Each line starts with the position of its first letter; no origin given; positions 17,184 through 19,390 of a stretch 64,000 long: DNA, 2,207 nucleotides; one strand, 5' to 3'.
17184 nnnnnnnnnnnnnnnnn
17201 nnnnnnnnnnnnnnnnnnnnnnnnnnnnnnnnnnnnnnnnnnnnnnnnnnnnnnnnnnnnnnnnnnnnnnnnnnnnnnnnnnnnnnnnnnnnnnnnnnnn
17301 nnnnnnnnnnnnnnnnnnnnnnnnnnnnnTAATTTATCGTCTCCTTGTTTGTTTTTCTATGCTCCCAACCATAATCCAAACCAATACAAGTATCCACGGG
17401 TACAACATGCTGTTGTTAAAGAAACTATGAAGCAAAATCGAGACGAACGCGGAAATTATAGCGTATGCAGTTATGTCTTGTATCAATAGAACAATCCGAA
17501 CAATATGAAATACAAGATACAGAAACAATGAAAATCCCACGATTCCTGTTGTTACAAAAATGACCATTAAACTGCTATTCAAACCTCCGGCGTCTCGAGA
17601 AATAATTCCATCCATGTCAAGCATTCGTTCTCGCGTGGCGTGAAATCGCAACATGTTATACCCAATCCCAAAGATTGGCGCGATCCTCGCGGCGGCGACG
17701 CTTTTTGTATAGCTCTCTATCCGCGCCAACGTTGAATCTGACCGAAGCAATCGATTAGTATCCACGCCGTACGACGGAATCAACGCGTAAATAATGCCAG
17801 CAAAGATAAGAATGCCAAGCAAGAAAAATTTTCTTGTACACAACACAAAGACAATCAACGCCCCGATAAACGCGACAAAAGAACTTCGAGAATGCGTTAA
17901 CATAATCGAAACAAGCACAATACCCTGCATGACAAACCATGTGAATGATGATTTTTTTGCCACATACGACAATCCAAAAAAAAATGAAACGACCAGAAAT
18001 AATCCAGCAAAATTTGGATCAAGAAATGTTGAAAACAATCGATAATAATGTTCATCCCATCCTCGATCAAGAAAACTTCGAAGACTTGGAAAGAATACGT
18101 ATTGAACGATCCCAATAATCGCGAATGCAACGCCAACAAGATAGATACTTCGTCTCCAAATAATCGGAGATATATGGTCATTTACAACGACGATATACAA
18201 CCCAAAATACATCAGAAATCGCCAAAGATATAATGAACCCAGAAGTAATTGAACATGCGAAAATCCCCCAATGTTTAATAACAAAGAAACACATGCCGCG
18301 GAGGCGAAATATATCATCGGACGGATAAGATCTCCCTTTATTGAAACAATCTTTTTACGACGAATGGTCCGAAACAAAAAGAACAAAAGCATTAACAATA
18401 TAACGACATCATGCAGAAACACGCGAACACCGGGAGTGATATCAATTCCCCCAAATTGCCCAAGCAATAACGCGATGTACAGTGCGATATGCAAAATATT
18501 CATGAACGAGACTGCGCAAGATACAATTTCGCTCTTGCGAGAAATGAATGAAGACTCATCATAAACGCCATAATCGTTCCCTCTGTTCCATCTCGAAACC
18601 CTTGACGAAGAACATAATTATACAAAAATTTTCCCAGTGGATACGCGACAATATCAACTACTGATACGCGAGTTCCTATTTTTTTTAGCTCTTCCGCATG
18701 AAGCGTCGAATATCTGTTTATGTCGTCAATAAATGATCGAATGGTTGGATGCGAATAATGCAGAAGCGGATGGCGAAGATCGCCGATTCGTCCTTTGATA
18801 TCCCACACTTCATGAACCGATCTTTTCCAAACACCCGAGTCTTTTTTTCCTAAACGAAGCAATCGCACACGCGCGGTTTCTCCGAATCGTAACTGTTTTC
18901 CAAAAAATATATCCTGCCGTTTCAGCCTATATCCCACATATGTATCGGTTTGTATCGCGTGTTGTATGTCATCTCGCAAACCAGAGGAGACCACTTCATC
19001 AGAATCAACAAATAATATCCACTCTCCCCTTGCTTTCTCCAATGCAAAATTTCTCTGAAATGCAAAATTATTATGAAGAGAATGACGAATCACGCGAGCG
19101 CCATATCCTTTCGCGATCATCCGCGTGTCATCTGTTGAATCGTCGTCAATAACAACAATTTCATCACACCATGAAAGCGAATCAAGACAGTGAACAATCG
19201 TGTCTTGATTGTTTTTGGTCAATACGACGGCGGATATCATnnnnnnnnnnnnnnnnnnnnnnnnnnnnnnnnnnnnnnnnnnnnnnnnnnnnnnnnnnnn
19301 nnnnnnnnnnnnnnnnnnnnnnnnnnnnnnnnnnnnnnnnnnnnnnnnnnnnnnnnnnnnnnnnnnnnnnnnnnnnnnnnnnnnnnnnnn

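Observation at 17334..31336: ~14 kb surface-glycosylation island with four consecutive GT-C-like membrane glycosyltransferases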

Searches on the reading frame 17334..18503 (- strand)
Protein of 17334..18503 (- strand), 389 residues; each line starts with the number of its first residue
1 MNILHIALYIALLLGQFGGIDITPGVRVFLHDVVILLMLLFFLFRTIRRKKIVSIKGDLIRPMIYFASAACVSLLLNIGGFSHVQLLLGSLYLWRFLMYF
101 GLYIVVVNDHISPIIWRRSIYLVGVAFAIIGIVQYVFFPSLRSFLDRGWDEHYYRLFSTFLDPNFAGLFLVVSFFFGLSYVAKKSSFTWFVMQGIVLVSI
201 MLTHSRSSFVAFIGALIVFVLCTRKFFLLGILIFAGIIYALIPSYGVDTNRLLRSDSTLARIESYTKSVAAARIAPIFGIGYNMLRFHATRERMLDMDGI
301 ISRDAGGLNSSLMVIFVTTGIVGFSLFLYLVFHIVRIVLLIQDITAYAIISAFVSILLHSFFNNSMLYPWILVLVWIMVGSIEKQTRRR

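Call 4: search_protein_families(library=pfam, proteins=[window:17334-18503:-], max_evalue=0.01)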
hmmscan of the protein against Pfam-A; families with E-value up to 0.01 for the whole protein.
window:17334-18503:- (389 aa): 1 family
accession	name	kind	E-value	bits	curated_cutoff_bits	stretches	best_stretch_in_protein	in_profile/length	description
PF04932.20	Wzy_C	-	2e-13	50.9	31.7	1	195-328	5-149/149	O-Antigen ligase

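Call 5: search_protein_families(library=ncbifam, proteins=[window:17334-18503:-], max_evalue=0.01)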
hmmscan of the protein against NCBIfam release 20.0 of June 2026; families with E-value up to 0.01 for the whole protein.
window:17334-18503:- (389 aa): 0 families

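Call 55: search_solved_structures(query=window:17334-18503:-, max_evalue=10, show_alignments=1)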
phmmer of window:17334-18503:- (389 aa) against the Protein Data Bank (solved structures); distinct sequences matched with E-value up to 10: 0.

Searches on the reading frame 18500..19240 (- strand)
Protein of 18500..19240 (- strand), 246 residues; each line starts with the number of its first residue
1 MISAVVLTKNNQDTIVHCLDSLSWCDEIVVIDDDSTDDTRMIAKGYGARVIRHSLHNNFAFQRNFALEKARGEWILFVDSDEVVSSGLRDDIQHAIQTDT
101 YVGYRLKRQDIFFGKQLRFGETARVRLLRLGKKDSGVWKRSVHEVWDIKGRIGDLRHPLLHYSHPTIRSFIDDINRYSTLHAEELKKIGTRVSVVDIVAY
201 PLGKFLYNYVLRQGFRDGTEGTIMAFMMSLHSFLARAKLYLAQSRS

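Call 4: search_protein_families(library=pfam, proteins=[window:18500-19240:-], max_evalue=0.01)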
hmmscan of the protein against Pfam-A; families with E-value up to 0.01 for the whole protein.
window:18500-19240:- (246 aa): 3 families
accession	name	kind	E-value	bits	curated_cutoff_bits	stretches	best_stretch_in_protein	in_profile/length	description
PF00535.33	Glycos_transf_2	-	2.4e-19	70.3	23.3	1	3-106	1-116/168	Glycosyl transferase family 2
PF13704.12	Glyco_tranf_2_4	-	3.9e-06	27.7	27.5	1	17-84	9-84/98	Glycosyl transferase family 2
PF10111.15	Glyco_tranf_2_2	-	0.0027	17.7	27.3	1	26-87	30-97/276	Glycosyltransferase like family 2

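Call 5: search_protein_families(library=ncbifam, proteins=[window:18500-19240:-], max_evalue=0.01)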
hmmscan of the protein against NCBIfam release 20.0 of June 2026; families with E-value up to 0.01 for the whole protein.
window:18500-19240:- (246 aa): 16 families
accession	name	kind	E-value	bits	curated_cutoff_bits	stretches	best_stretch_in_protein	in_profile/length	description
TIGR04283.1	glyco_like_mftF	equivalog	1e-12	48.1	182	1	2-109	1-114/221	TIGR04283 family arsenosugar biosynthesis glycosyltransferase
TIGR04195.1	S_glycosyl_SunS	equivalog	3.7e-12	45.8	350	1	2-84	59-143/421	SunS family peptide S-glycosyltransferase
TIGR03965.1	mycofact_glyco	equivalog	5.2e-12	45.4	280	1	2-88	76-171/467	mycofactocin biosynthesis glycosyltransferase MftF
NF047683.1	TeichurnBiosyTuaG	equivalog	5.6e-08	32.7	400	1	10-85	16-100/252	teichuronic acid biosynthesis protein TuaG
NF007482.0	PRK10073.1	equivalog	6.2e-08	32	423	1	2-90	8-104/334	glycosyltransferase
NF010496.0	PRK13915.1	equivalog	8.1e-08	31.7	262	1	2-81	33-126/307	glucosyl-3-phosphoglycerate synthase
TIGR04182.1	glyco_TIGR04182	equivalog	4.2e-07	29.6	325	1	4-86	4-87/293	S-layer glycoprotein N-glycosyltransferase AglJ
NF038302.1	EPS_HpsE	equivalog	5e-07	29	300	1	20-85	30-100/307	hormogonium polysaccharide biosynthesis glycosyltransferase HpsE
NF041875.1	EPS_EpsD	equivalog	3.2e-06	26.8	370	1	3-88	2-96/325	exopolysaccharide biosynthesis glycosyltransferase EpsD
NF050819.1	PolSacchBiosHfsG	equivalog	7.7e-05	22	500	1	10-83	23-103/302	polysaccharide biosynthesis protein HfsG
NF050050.1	ProtGlycPglI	equivalog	0.00031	20.2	500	1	5-85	7-97/306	GalNAc(5)-diNAcBac-PP-undecaprenol beta-1,3-glucosyltransferase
NF058614.1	PPMAGASynPpgS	equivalog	0.00042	19.8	370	1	20-64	21-67/226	polyprenyl-phospho-N-acetylgalactosaminyl synthase PpgS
NF045692.1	OglycostaseCruG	equivalog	0.0014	17.7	600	1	2-101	43-157/386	2'-O-glycosyltransferase CruG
NF041391.1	DPhHxTase_Halo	equivalog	0.003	16.6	375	1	27-96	25-93/213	dolichyl-phosphate hexose transferase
NF053739.1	GlytfEpsEBac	equivalog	0.0059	15.6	450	1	14-84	15-95/265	glycosyltransferase EpsE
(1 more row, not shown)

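Call 60: search_solved_structures(query=window:18500-19240:-, max_evalue=0.001)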
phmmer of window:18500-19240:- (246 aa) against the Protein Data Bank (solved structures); distinct sequences matched with E-value up to 0.001: 11.
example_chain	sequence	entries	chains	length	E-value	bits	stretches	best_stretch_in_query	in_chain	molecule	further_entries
22ao_A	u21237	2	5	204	2.3e-20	76.4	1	2-166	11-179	GmaR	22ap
7msk_A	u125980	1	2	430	1.1e-08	38.3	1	3-83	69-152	Glyco_trans_2-like domain-containing protein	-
7msp_A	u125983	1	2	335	1.4e-07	34.6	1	5-87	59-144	SPbeta prophage-derived glycosyltransferase SunS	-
7msn_A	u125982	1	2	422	2e-07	34.1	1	5-87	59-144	SPbeta prophage-derived glycosyltransferase SunS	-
5tze_C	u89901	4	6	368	5.5e-07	32.7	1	3-90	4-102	Glycosyl transferase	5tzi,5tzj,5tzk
5tz8_A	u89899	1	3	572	1.4e-06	31.3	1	3-91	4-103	Glycosyl transferase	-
5hea_A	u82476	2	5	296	6.6e-05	25.9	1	2-92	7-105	Putative glycosyltransferase (GalT1)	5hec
3bcv_A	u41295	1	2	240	0.00034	23.5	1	18-93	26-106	Putative glycosyltransferase protein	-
3ckj_A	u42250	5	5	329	0.00065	22.6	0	2-82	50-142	Putative uncharacterized protein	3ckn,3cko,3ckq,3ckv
6p61_A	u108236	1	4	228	0.00069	22.5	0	3-87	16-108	Glycosyltransferase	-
6h1j_A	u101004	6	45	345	0.00078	22.3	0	24-92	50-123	Probable ss-1,3-N-acetylglucosaminyltransferase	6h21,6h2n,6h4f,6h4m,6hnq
